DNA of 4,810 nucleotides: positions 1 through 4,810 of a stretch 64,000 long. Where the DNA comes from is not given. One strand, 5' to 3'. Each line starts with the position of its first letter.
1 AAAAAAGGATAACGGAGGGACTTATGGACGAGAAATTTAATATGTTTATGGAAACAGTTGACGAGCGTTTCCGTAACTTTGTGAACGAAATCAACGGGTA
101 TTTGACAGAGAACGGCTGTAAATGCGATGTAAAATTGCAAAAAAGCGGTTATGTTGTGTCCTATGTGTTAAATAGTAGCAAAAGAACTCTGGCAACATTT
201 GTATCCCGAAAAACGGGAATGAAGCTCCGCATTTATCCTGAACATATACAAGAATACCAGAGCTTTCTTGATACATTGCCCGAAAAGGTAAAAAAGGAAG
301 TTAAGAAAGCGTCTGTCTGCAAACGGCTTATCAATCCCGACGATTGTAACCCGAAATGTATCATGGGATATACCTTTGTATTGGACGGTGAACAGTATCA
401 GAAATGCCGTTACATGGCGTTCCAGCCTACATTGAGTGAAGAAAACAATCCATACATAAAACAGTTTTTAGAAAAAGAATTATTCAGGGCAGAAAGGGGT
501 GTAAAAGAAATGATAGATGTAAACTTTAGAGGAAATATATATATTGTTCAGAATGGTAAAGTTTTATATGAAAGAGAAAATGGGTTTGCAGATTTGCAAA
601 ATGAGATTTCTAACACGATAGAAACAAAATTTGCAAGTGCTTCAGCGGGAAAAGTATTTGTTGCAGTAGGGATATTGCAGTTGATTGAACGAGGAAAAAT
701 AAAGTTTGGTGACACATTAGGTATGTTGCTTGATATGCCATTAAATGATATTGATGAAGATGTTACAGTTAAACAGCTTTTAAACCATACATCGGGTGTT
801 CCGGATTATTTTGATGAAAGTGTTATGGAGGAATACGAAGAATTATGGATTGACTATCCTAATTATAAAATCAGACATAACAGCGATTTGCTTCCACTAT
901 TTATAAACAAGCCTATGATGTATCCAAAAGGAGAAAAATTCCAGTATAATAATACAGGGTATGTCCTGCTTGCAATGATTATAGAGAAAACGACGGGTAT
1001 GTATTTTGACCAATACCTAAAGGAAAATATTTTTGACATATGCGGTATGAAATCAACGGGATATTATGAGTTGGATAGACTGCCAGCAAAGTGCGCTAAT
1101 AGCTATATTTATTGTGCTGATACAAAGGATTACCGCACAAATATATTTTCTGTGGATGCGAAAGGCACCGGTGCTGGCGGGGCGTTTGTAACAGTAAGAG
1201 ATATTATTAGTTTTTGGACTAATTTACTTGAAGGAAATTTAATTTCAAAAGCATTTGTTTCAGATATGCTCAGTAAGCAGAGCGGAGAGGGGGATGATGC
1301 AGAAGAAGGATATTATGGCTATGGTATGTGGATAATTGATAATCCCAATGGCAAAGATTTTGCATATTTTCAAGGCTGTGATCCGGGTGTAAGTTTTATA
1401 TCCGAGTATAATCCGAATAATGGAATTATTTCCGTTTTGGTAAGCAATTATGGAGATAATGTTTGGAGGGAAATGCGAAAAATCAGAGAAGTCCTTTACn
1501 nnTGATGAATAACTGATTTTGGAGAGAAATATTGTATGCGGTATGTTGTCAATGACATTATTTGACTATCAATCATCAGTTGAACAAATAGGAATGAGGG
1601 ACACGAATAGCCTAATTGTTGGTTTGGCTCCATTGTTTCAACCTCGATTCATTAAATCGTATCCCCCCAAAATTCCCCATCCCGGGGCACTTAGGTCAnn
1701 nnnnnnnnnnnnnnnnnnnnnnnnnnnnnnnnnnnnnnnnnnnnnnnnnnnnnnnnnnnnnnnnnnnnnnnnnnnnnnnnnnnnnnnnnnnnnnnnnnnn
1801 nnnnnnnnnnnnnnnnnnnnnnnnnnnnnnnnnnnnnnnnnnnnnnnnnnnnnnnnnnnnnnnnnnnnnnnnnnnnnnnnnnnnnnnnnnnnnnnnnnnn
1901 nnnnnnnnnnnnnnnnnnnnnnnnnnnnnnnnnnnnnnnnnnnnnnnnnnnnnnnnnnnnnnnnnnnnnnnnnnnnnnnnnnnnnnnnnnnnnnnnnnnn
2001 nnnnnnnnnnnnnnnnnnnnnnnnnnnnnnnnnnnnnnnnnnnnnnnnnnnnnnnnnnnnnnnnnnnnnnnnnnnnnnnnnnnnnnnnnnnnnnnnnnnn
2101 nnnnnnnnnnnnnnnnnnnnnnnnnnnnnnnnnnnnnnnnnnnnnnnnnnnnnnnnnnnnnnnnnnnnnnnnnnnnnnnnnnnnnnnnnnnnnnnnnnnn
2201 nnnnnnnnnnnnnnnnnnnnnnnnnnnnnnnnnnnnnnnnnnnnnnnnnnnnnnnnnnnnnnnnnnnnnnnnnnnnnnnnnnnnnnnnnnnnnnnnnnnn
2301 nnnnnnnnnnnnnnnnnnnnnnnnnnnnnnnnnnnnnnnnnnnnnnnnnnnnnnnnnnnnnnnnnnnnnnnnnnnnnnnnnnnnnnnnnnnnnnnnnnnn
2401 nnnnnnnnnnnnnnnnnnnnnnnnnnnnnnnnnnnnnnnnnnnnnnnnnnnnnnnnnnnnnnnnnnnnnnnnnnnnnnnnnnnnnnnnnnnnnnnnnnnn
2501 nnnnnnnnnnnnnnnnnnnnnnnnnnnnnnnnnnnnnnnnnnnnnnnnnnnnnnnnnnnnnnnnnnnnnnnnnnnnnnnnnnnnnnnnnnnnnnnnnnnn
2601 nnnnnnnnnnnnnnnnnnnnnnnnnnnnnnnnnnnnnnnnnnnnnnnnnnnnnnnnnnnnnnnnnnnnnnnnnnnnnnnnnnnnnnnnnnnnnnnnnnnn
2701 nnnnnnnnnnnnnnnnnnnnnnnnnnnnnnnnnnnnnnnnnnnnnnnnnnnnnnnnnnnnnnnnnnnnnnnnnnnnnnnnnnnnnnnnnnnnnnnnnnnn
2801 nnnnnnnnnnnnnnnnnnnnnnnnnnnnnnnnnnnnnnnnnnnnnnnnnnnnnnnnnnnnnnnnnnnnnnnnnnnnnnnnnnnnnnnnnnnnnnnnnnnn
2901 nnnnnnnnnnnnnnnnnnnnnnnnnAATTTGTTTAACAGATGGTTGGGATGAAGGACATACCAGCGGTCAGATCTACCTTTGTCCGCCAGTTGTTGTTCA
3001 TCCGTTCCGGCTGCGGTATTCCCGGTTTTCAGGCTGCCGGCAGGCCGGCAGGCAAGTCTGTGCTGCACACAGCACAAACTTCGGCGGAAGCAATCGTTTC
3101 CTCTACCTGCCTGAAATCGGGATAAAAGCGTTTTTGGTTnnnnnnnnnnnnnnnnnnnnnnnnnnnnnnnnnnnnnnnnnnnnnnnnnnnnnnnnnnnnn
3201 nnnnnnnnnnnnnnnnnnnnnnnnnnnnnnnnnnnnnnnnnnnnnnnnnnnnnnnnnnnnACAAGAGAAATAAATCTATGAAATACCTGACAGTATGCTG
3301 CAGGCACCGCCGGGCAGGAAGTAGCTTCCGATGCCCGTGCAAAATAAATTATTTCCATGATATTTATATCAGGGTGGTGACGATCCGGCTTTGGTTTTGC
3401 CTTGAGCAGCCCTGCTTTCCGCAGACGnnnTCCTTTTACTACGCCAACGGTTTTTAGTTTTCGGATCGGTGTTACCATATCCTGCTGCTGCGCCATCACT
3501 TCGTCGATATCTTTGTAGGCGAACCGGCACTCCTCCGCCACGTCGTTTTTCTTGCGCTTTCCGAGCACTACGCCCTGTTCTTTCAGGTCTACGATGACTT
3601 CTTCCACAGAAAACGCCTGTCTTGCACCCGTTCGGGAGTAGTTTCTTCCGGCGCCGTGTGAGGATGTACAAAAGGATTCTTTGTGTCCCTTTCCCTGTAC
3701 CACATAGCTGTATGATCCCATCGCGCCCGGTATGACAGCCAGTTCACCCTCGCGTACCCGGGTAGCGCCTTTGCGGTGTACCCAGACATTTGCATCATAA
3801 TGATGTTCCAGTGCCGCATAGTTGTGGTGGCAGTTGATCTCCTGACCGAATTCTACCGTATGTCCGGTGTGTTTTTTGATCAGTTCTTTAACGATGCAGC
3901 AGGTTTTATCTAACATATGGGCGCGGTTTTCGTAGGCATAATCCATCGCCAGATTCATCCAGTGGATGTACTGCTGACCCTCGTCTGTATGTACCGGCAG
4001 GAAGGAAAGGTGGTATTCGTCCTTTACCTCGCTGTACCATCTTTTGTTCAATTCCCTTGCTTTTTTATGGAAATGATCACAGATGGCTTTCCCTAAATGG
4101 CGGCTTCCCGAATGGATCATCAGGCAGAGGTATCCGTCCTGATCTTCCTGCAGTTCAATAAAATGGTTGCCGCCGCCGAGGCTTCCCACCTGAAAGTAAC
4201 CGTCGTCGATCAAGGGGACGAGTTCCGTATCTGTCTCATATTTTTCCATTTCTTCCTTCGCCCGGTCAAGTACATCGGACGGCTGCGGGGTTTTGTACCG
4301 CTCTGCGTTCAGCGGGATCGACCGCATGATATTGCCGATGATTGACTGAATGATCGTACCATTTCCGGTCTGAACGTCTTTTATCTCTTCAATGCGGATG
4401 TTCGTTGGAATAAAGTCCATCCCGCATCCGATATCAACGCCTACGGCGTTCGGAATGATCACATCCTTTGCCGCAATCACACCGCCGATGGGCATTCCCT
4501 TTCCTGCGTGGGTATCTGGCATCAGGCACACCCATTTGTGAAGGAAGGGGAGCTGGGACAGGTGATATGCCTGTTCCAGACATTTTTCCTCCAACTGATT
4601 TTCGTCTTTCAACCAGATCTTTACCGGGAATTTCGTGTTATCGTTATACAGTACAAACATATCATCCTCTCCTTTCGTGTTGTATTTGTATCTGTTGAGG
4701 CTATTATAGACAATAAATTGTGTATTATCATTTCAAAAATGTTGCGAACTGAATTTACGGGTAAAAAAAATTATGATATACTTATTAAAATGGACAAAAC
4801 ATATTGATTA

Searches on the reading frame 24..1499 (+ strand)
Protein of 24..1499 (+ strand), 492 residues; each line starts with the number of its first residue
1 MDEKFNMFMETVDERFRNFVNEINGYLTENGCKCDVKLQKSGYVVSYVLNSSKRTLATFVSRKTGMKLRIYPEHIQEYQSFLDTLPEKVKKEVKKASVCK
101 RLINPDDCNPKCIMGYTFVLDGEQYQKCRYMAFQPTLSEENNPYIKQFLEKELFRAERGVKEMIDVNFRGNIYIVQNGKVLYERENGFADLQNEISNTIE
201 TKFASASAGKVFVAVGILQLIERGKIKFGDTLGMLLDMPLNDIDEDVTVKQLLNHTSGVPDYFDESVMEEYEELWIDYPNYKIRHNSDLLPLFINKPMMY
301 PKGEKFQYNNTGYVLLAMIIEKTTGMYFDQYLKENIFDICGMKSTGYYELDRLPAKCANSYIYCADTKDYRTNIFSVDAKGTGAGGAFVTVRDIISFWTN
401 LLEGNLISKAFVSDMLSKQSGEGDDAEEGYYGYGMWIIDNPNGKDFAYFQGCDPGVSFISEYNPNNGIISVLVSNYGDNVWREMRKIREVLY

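Call 29: search_protein_families(library=ncbifam, proteins=[window:24-1499:+], max_evalue=1e-8)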
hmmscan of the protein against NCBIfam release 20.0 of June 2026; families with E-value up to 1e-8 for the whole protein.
window:24-1499:+ (492 aa): 5 families
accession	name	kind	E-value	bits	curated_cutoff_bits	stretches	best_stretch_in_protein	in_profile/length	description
NF002968.0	PRK03642.1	equivalog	1.8e-14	53.4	385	1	137-350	24-245/432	penicillin binding protein PBP4B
NF009622.0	PRK13128.1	equivalog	6e-14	51.4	443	1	170-345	25-190/518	D-aminopeptidase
NF007943.0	PRK10662.1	equivalog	3.7e-11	42.3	266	1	192-405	74-274/380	D-alanyl-D-alanine-carboxypeptidase/endopeptidase AmpH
NF052559.1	MthAcHydAcmB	equivalog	5.3e-10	38.6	550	0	245-398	118-266/391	methyl acetate hydrolase AcmB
NF045925.1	3-sucCA_synth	equivalog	1.7e-09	36.7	800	0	204-339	84-205/498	3-succinylated cholic acid synthase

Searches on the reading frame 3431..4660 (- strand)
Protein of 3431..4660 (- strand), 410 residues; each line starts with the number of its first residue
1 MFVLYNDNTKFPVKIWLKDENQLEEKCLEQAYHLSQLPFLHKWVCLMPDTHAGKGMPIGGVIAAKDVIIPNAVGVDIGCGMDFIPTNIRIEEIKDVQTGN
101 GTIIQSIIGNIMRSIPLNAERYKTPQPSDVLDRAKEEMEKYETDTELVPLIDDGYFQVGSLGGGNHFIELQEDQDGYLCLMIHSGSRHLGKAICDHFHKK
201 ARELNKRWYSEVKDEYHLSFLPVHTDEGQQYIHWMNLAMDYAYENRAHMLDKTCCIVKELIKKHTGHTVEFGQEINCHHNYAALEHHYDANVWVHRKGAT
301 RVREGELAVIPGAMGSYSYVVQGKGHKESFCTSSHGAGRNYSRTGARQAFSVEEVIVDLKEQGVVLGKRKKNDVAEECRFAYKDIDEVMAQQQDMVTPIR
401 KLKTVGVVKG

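Call 29: search_protein_families(library=ncbifam, proteins=[window:3431-4660:-], max_evalue=1e-8)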
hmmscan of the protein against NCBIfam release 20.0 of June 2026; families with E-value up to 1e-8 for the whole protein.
window:3431-4660:- (410 aa): 4 families
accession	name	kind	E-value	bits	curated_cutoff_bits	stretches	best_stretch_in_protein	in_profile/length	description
NF052663.1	RtcB_rel_intein2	exception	1.5e-81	275.1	1050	2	156-410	379-626/626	intein-containing RctB family protein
NF007153.0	PRK09588.1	equivalog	1.2e-48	166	407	2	128-405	97-368/379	RNA ligase RtcB family protein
NF038162.1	RtcB_rel_intein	exception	4.5e-45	154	1150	2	153-410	671-961/961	intein-containing RtcB family protein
TIGR03073.1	release_rtcB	hypoth_equivalog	2.3e-41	142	271.8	2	136-403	96-355/356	RNA ligase RtcB family protein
